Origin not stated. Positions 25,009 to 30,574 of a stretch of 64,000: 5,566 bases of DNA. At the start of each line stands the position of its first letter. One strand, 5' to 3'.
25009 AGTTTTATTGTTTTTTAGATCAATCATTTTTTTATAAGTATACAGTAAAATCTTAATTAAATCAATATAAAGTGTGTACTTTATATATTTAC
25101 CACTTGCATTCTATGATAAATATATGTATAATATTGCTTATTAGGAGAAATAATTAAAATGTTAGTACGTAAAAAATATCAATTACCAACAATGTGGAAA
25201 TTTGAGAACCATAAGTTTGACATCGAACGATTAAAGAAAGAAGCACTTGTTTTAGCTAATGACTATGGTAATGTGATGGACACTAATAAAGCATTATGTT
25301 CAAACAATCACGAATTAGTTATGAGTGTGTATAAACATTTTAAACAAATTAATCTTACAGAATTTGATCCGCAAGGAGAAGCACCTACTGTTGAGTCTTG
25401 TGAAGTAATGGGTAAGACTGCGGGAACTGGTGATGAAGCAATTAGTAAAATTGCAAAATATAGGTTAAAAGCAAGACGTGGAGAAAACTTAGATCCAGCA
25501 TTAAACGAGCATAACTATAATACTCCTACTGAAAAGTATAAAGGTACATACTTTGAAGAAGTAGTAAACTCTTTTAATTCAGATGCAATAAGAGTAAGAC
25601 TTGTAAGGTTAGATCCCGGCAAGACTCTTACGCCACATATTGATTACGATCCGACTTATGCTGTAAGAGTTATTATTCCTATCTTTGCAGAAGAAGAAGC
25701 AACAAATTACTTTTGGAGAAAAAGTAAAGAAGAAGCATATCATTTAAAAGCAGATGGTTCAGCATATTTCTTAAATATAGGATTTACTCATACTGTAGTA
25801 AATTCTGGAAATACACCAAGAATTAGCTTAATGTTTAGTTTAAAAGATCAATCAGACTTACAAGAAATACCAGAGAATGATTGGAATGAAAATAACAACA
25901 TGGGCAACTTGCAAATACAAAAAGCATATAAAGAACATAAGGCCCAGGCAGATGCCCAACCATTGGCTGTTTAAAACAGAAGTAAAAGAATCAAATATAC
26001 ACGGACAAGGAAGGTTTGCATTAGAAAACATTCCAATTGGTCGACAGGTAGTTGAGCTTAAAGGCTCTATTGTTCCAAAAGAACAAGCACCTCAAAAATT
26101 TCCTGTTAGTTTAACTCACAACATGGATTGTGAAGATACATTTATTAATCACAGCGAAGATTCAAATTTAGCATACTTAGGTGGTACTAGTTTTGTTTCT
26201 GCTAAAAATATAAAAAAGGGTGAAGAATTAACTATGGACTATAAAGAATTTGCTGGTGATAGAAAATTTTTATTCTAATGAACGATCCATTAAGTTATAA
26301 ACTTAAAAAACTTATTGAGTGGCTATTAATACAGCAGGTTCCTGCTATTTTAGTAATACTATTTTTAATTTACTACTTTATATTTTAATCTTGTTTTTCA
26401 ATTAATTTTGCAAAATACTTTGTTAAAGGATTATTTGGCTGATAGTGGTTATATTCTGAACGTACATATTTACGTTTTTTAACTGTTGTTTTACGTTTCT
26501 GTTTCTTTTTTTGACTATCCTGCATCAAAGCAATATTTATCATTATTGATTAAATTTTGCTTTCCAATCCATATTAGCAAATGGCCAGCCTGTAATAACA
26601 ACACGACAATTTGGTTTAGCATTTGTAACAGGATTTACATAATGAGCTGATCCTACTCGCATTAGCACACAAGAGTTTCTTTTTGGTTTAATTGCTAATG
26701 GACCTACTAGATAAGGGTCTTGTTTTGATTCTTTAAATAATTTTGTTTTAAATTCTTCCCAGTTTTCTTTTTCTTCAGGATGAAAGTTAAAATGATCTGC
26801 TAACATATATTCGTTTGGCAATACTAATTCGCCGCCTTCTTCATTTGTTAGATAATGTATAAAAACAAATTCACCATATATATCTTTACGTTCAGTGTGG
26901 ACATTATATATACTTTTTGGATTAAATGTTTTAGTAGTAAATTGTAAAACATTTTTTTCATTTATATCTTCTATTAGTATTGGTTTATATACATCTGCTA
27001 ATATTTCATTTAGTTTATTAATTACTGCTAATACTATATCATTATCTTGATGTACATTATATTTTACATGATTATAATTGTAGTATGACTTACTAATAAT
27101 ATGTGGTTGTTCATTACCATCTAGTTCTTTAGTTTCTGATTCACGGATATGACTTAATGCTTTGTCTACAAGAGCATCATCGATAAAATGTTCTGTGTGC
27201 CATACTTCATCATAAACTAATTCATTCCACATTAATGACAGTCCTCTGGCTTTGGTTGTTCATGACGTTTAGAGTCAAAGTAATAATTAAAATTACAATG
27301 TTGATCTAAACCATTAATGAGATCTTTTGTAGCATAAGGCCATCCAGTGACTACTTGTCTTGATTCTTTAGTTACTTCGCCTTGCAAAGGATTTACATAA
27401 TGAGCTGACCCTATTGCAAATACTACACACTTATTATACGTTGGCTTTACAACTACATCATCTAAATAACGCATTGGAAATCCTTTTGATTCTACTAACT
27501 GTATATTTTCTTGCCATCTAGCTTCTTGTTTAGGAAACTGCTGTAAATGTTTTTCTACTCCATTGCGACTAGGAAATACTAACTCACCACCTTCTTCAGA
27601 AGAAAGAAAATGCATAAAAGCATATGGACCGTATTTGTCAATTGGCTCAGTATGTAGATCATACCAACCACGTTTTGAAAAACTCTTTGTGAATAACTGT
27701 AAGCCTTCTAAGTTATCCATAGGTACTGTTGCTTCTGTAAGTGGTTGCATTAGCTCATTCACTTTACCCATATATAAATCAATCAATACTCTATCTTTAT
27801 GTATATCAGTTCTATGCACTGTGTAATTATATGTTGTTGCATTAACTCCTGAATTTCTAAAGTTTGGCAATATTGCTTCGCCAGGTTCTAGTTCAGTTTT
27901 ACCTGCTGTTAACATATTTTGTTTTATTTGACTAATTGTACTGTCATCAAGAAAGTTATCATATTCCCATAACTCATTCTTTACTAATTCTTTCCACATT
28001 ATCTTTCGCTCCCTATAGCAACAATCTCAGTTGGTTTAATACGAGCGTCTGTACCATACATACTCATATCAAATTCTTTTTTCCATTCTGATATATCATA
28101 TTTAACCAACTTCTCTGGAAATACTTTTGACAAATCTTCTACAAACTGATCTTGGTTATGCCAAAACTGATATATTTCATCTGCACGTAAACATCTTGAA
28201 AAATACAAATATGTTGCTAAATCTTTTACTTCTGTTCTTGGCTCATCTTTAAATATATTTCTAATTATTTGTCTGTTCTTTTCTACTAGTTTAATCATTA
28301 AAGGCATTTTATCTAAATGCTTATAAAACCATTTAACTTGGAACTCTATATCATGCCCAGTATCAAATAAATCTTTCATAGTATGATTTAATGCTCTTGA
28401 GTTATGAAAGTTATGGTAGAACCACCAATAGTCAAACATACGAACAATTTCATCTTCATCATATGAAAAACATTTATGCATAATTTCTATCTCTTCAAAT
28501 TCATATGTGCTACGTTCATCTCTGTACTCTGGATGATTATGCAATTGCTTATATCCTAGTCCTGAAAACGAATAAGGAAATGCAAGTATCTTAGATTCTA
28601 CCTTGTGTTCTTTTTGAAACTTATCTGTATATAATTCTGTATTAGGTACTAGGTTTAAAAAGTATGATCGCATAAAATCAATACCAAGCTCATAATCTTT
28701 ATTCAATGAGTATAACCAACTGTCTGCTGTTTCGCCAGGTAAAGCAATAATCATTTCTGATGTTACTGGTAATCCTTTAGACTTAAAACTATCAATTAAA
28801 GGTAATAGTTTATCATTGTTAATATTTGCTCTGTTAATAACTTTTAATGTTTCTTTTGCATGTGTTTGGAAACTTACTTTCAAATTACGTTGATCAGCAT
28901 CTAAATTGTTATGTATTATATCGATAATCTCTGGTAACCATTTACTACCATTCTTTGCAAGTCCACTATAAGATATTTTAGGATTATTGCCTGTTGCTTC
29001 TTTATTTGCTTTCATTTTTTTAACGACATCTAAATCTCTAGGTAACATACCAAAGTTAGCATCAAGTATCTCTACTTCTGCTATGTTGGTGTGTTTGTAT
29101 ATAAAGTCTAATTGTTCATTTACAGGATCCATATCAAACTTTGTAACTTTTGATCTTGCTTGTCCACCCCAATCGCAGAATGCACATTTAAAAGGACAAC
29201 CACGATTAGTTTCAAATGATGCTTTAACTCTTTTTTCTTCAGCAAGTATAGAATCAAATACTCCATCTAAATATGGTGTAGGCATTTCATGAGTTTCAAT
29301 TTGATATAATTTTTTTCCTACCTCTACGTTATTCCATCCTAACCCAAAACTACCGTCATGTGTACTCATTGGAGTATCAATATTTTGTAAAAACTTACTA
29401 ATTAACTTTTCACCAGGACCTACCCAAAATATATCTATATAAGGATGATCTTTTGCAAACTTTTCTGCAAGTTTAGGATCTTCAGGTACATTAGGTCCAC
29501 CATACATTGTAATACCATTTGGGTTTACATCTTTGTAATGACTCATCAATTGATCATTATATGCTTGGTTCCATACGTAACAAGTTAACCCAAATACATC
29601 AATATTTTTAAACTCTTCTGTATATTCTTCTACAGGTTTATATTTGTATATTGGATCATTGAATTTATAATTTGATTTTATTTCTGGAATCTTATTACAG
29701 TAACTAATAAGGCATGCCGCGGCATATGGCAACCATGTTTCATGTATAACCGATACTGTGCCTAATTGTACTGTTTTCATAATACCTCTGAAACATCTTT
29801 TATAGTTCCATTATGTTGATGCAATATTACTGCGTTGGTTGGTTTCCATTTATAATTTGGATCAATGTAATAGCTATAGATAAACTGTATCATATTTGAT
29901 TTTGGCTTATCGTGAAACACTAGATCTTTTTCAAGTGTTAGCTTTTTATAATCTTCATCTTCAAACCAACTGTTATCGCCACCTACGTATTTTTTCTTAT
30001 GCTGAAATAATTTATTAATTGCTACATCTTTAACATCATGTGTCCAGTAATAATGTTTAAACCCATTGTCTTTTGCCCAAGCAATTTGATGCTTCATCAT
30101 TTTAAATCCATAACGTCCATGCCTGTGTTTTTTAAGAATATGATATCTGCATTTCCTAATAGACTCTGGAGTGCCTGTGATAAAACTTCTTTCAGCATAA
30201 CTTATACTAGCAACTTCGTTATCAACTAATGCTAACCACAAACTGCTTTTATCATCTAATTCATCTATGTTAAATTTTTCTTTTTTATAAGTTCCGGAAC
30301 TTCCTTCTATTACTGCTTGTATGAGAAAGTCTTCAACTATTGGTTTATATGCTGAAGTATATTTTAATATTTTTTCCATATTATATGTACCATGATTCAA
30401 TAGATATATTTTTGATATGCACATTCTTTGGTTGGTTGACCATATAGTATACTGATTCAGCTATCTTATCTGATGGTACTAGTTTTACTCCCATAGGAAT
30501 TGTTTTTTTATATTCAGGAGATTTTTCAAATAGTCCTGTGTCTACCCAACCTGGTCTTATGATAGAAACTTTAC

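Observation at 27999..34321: Phage B12-uptake module next to a B12-dependent radical SAM enzyme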

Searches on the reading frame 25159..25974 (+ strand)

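Call 34: search_protein_families(library=pfam, proteins=[window:25159-25974:+], max_evalue=0.001)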
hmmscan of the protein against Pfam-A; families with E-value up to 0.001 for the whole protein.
window:25159-25974:+ (271 aa): 1 family
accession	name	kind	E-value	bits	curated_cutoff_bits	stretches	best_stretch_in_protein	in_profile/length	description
PF05118.21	Asp_Arg_Hydrox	-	8.2e-06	26.2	22.6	1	137-228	69-154/157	Aspartyl/Asparaginyl beta-hydroxylase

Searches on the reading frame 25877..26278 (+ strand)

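Call 34: search_protein_families(library=pfam, proteins=[window:25877-26278:+], max_evalue=0.001)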
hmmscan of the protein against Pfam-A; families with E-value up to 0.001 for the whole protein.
window:25877-26278:+ (133 aa): 1 family
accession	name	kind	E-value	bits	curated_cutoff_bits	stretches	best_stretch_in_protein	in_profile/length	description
PF00856.33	SET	-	2e-08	35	22.4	1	44-123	2-105/105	SET domain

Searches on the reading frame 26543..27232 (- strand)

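Call 3: search_protein_families(library=pfam, proteins=[window:26543-27232:-], max_evalue=0.01)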
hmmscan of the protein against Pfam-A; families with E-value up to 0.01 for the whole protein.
window:26543-27232:- (229 aa): 2 families
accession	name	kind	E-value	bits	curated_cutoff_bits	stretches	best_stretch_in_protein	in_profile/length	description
PF13640.12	2OG-FeII_Oxy_3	-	8.1e-08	33.6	27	1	109-216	12-96/98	2OG-Fe(II) oxygenase superfamily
PF13661.12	2OG-FeII_Oxy_4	-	0.0095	16.9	27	0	165-216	44-96/98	2OG-Fe(II) oxygenase superfamily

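Call 4: search_protein_families(library=ncbifam, proteins=[window:26543-27232:-], max_evalue=0.01)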
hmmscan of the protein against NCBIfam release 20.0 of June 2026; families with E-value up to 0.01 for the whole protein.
window:26543-27232:- (229 aa): 0 families

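Call 7: search_protein_families(library=phrogs, proteins=[window:26543-27232:-], max_evalue=0.001)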
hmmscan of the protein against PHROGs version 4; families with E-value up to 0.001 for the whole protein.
window:26543-27232:- (229 aa): 0 families

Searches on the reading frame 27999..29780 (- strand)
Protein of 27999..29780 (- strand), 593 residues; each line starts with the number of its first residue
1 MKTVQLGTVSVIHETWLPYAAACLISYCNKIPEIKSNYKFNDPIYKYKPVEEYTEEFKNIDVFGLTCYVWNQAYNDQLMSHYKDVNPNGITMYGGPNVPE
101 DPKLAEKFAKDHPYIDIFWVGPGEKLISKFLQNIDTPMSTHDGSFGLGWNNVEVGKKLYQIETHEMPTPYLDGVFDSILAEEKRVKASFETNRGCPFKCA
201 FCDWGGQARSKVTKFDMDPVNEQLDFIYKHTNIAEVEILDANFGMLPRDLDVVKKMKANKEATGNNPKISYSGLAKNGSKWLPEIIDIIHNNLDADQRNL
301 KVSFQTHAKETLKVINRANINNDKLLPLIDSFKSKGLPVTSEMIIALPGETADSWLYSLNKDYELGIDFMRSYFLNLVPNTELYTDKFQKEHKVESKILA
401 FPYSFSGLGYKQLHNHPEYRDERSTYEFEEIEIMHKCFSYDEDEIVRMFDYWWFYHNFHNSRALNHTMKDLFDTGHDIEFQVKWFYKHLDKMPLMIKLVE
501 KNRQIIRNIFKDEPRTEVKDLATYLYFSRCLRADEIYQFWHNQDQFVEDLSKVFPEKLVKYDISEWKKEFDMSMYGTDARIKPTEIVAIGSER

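Call 3: search_protein_families(library=pfam, proteins=[window:27999-29780:-], max_evalue=0.01)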
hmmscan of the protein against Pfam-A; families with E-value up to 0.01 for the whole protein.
window:27999-29780:- (593 aa): 1 family
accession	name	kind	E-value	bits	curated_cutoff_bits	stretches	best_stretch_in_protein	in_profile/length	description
PF04055.27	Radical_SAM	-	5.9e-11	43.3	29.5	1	191-355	3-159/166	Radical SAM superfamily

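Call 4: search_protein_families(library=ncbifam, proteins=[window:27999-29780:-], max_evalue=0.01)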
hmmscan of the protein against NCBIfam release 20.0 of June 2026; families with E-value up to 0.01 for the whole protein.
window:27999-29780:- (593 aa): 16 families
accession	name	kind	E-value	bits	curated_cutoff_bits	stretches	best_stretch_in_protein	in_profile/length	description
NF033712.0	B12_rSAM_KedN5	subfamily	1.7e-45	155.4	700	1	59-387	62-391/624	KedN5 family methylcobalamin-dependent radical SAM C-methyltransferase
TIGR03975.1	rSAM_ocin_1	subfamily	8.4e-11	41.1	281.85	1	59-209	128-288/606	RiPP maturation radical SAM C-methyltransferase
TIGR04013.1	B12_SAM_MJ_1487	hypoth_equivalog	8.7e-10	38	251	1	24-203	16-168/382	TIGR04013 family B12-binding domain/radical SAM domain-containing protein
TIGR04479.1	bcpD_PhpK_rSAM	subfamily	7.5e-08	31.2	600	1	186-354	241-398/504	PhpK family radical SAM P-methyltransferase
TIGR03471.1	HpnJ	equivalog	2.1e-07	30.2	577.6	1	188-446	199-440/472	hopanoid biosynthesis associated radical SAM protein HpnJ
NF038361.1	rSAM_Sden_1168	equivalog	2.1e-07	29.9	575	1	83-387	165-473/560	Sden_1168 family B12-binding radical SAM P-methyltransferase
TIGR01212.1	TIGR01212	equivalog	2.9e-07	29.9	180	1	300-385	141-225/302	tRNA modification radical SAM protein MnmL/YtqA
NF006064.0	PRK08207.2-2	equivalog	7.3e-06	25.2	504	1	303-396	267-359/465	coproporphyrinogen III oxidase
TIGR04072.2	rSAM_ladder_B12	equivalog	4.9e-05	22.2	360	1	153-388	148-373/443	lipid biosynthesis B12-binding/radical SAM protein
TIGR01579.1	MiaB-like-C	equivalog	9.5e-05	21.8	357.05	1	182-364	136-317/416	tRNA (N(6)-L-threonylcarbamoyladenosine(37)-C(2))-methylthiotransferase MtaB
TIGR00089.1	TIGR00089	subfamily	0.00017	20.5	251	1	181-373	135-326/429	MiaB/RimO family radical SAM methylthiotransferase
TIGR04295.1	B12_rSAM_oligo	hypoth_equivalog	0.00049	18.9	400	1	185-243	199-255/422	TIGR04295 family B12-binding domain-containing radical SAM protein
TIGR04385.1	B12_rSAM_cofa1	equivalog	0.00089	18.6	450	1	104-352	112-351/438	B12 lower ligand biosynthesis radical SAM protein BzaD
TIGR04014.1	B12_SAM_MJ_0865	equivalog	0.0018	17.1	360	0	115-203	90-177/434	methyl-coenzyme M reductase glutamine C-methyltransferase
NF040542.1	rSAM_RCCLKC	equivalog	0.0054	15.9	450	1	181-243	175-236/423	arsinothricin biosynthesis radical SAM protein ArsL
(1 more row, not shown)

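Call 7: search_protein_families(library=phrogs, proteins=[window:27999-29780:-], max_evalue=0.001)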
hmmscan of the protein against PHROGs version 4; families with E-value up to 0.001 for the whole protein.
window:27999-29780:- (593 aa): 0 families

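Call 16: search_solved_structures(query=window:27999-29780:-, max_evalue=0.01)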
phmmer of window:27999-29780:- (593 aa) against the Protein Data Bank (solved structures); distinct sequences matched with E-value up to 0.01: 2.
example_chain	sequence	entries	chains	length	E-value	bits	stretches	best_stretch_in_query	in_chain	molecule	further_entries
7kdx_A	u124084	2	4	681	3e-49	171.4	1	15-387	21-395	Methyltransferase TokK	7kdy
9n1b_A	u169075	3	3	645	2.4e-33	118.9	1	59-384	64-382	Radical SAM protein | Radical SAM enzyme CysS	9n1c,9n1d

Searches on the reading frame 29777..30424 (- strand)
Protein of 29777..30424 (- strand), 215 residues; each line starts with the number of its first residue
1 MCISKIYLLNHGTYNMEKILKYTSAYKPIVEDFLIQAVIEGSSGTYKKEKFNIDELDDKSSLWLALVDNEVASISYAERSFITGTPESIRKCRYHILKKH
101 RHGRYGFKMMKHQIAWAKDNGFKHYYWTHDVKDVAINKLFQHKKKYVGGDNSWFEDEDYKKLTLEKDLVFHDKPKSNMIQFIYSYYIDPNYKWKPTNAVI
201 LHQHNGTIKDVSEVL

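Call 3: search_protein_families(library=pfam, proteins=[window:29777-30424:-], max_evalue=0.01)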
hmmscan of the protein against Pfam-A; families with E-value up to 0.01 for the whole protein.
window:29777-30424:- (215 aa): 1 family
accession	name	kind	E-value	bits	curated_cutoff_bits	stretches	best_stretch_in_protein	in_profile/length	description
PF00583.31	Acetyltransf_1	-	0.00017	22.3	20.7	1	51-136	24-107/116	Acetyltransferase (GNAT) family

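Call 4: search_protein_families(library=ncbifam, proteins=[window:29777-30424:-], max_evalue=0.01)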
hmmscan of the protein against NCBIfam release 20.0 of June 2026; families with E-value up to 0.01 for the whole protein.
window:29777-30424:- (215 aa): 0 families

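Call 7: search_protein_families(library=phrogs, proteins=[window:29777-30424:-], max_evalue=0.001)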
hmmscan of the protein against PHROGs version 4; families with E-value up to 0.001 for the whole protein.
window:29777-30424:- (215 aa): 1 family
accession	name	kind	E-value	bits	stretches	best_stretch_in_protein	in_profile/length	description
phrog_1249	-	other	0.00036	21.3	0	94-140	95-141/180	acetyltransferase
